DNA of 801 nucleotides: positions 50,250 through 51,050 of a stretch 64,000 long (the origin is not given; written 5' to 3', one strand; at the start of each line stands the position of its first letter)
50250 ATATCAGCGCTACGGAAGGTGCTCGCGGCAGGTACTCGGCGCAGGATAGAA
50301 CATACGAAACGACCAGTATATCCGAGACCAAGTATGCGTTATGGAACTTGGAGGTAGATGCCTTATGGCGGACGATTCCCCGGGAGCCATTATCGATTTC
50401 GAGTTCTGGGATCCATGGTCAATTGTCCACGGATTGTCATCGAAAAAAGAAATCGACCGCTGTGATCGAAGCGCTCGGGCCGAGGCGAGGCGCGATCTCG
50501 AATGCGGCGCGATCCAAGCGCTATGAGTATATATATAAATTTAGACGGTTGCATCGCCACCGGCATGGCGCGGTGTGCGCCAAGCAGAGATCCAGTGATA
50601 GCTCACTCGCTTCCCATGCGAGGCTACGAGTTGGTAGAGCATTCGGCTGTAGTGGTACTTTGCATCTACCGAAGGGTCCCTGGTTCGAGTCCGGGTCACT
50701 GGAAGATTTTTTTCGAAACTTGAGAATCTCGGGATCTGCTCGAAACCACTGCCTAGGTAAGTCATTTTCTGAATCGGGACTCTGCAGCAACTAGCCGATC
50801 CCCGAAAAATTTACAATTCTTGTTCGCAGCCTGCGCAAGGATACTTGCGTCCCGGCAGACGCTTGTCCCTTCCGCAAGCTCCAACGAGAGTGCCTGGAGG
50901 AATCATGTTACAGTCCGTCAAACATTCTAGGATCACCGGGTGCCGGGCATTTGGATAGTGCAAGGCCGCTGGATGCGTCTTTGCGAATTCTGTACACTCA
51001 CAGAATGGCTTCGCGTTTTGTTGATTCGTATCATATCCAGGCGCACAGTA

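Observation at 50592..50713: tRNA-Tyr(GUA) gene with a second, non-canonical insertion in the D-loop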

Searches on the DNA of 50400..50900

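Call 5: search_rna_families(source=window, start=50400, end=50900, threshold=evalue, max_evalue=10, show_alignments=3)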
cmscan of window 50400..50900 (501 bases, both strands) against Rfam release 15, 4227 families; matches with E-value up to 10: 4.
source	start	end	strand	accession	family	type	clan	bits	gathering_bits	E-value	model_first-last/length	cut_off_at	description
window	50620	50698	+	RF00005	tRNA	Gene; tRNA;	CL00001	15.8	29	2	1-71/71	no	tRNA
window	50457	50496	+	RF01630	ceN40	Gene; snRNA; snoRNA; CD-box;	-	12.5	35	3.4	1-123/123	no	Nematode snoRNA ceN40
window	50604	50691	-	RF02211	ZFAT-AS1_1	Gene; lncRNA;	-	12.2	80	5.5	1-79/79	no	ZFAT antisense RNA 1 conserved region 1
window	50446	50494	-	RF02631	Hrs13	Gene; sRNA;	-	11.4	52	6.1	1-82/82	no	Hfq-regulated sRNA 13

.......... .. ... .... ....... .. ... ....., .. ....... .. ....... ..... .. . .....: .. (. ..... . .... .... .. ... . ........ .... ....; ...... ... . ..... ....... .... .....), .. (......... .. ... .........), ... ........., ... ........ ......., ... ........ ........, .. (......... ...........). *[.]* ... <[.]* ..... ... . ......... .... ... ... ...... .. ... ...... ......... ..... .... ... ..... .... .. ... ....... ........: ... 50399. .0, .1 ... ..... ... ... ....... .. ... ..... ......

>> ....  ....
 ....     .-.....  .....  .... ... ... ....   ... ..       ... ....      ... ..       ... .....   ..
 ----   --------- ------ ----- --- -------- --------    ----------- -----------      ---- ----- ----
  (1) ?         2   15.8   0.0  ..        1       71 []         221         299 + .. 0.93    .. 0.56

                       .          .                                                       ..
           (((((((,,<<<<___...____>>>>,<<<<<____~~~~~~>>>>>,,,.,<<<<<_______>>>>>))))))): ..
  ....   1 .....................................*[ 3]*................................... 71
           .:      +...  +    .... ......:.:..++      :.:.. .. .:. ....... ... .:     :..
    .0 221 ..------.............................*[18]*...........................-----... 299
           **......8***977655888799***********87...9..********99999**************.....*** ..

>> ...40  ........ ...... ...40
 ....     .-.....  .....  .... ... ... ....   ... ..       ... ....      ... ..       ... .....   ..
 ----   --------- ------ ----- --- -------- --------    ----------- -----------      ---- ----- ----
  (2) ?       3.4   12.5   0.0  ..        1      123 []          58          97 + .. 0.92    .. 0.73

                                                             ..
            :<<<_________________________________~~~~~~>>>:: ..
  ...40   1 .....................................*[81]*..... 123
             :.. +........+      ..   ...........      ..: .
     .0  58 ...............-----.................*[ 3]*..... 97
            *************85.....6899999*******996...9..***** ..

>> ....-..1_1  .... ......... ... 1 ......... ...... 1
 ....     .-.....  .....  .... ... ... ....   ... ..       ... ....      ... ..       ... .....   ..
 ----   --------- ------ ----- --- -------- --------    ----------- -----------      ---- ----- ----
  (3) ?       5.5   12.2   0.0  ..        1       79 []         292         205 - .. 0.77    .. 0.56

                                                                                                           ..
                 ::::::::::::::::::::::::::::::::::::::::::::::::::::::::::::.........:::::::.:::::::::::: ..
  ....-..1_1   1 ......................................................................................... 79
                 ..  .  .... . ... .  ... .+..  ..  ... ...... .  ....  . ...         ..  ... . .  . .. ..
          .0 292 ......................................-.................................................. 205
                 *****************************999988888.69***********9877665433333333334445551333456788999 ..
